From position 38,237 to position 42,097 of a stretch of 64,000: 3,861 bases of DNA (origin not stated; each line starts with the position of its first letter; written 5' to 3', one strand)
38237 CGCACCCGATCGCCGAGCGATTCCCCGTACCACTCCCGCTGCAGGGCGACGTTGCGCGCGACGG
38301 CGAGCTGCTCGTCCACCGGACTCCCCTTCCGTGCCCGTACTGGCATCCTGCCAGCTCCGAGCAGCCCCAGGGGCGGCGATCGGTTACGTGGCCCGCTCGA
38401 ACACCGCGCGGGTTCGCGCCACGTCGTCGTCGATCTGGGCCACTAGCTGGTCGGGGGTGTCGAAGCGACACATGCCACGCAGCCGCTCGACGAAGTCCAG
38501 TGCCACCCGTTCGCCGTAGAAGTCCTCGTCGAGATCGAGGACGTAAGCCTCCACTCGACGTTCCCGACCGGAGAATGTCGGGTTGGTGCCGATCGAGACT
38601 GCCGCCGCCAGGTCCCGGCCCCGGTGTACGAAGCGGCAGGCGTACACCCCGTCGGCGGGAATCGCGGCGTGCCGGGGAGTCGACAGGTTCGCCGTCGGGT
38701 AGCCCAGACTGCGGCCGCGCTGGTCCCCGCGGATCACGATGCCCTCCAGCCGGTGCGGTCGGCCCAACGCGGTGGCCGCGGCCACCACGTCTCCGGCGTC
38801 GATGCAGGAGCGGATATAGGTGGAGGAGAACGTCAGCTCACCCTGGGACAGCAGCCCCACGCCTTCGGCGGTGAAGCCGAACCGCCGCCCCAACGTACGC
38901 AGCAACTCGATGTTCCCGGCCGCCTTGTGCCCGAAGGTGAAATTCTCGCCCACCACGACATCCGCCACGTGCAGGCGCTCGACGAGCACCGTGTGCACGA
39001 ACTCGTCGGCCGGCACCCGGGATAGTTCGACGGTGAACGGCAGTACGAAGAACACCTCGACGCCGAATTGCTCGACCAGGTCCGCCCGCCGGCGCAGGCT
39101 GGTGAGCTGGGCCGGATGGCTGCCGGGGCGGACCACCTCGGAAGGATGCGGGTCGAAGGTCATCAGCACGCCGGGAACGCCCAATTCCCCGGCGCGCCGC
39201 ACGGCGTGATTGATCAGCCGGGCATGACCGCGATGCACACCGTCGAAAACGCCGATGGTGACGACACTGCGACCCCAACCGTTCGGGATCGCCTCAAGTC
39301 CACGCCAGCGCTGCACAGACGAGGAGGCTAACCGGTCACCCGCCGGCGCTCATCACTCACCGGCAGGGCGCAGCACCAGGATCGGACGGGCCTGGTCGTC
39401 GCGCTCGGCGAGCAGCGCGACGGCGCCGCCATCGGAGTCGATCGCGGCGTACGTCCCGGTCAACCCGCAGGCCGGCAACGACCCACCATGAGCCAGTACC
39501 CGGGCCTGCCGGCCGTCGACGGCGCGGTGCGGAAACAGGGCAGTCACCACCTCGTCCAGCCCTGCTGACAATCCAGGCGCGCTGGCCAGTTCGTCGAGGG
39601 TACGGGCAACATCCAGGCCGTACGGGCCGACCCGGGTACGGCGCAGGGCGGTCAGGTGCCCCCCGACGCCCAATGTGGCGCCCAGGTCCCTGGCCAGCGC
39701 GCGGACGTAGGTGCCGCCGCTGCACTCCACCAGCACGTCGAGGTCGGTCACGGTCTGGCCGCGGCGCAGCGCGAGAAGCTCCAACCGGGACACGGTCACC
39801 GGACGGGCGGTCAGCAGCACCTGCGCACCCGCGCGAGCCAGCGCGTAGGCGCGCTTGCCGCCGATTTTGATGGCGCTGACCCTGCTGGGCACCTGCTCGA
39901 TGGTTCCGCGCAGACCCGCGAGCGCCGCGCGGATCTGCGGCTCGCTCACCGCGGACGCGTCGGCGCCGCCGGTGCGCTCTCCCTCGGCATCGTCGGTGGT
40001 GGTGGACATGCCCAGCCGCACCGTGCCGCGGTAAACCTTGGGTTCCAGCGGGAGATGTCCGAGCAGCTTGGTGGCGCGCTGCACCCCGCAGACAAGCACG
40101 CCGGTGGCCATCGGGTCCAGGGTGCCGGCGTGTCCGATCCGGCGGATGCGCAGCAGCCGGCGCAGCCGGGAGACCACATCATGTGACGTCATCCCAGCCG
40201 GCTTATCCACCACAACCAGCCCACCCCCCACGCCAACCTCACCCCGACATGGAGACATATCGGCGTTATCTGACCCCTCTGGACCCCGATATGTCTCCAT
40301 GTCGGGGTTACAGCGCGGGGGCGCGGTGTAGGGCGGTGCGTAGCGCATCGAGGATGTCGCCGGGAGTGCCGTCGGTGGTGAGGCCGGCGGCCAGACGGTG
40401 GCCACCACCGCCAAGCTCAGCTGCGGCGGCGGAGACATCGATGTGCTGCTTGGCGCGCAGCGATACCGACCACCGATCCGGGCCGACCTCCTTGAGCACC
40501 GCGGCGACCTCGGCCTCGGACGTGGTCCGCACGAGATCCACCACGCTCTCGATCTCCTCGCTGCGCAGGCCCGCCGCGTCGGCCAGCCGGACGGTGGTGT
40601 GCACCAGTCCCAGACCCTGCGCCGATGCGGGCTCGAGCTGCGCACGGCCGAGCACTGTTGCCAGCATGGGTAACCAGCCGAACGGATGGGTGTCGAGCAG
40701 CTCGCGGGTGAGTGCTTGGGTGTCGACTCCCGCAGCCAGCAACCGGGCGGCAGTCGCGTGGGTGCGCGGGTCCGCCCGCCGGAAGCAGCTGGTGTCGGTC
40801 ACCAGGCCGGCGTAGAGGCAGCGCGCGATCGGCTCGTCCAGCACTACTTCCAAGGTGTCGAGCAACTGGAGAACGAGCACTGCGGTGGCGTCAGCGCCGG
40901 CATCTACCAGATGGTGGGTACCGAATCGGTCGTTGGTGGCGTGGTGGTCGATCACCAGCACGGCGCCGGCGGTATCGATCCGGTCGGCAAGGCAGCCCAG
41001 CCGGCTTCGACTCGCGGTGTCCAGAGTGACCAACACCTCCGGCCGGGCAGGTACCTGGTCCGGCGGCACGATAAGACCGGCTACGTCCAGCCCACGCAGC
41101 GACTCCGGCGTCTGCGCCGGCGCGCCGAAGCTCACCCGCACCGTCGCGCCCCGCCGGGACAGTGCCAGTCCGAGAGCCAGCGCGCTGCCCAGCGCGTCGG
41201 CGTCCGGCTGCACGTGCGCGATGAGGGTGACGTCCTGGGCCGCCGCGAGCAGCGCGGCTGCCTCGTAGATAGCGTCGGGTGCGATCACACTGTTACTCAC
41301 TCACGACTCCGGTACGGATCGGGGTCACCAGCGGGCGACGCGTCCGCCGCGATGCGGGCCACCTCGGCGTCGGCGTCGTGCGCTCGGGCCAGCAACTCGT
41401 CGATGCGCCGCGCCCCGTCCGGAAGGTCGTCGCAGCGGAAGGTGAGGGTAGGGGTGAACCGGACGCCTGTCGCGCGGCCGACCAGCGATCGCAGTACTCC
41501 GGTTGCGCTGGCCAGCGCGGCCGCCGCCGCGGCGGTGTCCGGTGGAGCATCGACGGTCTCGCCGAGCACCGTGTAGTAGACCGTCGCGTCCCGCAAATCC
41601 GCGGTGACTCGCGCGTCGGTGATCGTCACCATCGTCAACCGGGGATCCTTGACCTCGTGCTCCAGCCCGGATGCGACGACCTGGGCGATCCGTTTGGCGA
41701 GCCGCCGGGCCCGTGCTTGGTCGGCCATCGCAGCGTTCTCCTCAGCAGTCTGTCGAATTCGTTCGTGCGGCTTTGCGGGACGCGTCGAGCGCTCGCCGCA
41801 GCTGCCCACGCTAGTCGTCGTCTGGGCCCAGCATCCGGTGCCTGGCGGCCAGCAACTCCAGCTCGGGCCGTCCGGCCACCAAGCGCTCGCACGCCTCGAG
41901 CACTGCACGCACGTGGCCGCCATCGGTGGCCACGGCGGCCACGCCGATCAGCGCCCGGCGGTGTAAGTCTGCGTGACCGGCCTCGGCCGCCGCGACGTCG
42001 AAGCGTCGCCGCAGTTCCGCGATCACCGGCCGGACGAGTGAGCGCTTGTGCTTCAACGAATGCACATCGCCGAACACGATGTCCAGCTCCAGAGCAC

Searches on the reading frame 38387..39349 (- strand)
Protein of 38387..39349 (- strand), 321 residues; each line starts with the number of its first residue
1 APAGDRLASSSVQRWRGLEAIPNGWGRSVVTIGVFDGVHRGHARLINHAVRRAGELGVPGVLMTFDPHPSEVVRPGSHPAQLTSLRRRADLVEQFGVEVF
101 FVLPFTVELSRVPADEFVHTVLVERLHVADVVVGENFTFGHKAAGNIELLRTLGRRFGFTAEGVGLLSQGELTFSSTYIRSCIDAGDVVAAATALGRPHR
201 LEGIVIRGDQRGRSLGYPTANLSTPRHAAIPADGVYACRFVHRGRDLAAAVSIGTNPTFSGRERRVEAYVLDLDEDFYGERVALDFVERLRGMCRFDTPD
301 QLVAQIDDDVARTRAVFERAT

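Call 16: search_protein_families(library=pfam, proteins=[window:38387-39349:-], max_evalue=0.00001)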
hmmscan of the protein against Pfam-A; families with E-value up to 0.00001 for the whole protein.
window:38387-39349:- (321 aa): 2 families
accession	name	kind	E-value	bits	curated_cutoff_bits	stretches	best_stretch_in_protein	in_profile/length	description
PF06574.18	FAD_syn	-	1.8e-49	168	27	1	26-177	6-157/158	FAD synthetase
PF01687.23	Flavokinase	-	1.9e-39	135.2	19.6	1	195-317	1-124/124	Riboflavin kinase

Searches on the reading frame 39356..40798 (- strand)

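Call 16: search_protein_families(library=pfam, proteins=[window:39356-40798:-], max_evalue=0.00001)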
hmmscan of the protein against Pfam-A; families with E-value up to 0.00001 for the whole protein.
window:39356-40798:- (481 aa): 3 families
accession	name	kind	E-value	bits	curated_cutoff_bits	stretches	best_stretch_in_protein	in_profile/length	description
PF01509.24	TruB_N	-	4.7e-46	157.3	27.3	1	213-365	1-149/149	TruB family pseudouridylate synthase (N terminal domain)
PF09142.17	TruB_C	-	6.6e-16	58.2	28.7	1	422-477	1-56/56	tRNA Pseudouridine synthase II, C terminal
PF16198.10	TruB_C_2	-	3.5e-11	43.5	29.3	1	366-407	1-42/66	tRNA pseudouridylate synthase B C-terminal domain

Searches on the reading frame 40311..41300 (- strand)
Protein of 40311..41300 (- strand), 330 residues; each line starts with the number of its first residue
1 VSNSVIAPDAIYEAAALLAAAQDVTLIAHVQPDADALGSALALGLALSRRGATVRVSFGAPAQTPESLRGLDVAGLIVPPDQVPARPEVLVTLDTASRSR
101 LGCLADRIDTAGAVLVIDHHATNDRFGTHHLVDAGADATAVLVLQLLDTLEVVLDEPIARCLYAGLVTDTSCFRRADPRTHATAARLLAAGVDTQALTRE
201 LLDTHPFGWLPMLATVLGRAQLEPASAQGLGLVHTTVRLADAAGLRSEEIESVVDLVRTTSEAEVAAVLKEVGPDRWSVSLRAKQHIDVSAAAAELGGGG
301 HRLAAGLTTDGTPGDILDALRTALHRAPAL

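Call 16: search_protein_families(library=pfam, proteins=[window:40311-41300:-], max_evalue=0.00001)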
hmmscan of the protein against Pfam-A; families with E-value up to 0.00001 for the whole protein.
window:40311-41300:- (330 aa): 2 families
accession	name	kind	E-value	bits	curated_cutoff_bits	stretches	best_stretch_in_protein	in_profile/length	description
PF01368.27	DHH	-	2.1e-13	51.1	28.1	1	24-165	2-124/125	DHH family, N-terminal domain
PF02272.25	DHHA1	-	5.9e-10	40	25.9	1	243-320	11-93/102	DHHA1 domain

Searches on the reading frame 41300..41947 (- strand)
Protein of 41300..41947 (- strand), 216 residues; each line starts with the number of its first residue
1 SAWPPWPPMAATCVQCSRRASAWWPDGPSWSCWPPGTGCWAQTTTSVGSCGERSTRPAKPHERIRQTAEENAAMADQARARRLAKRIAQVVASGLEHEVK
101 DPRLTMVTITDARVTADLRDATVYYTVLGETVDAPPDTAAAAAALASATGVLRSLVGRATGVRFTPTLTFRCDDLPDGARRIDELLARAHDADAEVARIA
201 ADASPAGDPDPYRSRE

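Call 16: search_protein_families(library=pfam, proteins=[window:41300-41947:-], max_evalue=0.00001)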
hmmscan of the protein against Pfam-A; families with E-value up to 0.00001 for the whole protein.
window:41300-41947:- (216 aa): 1 family
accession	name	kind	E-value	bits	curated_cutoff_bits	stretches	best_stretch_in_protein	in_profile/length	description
PF02033.23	RBFA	-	1.8e-27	96.2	34.7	1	79-186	1-105/105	Ribosome-binding factor A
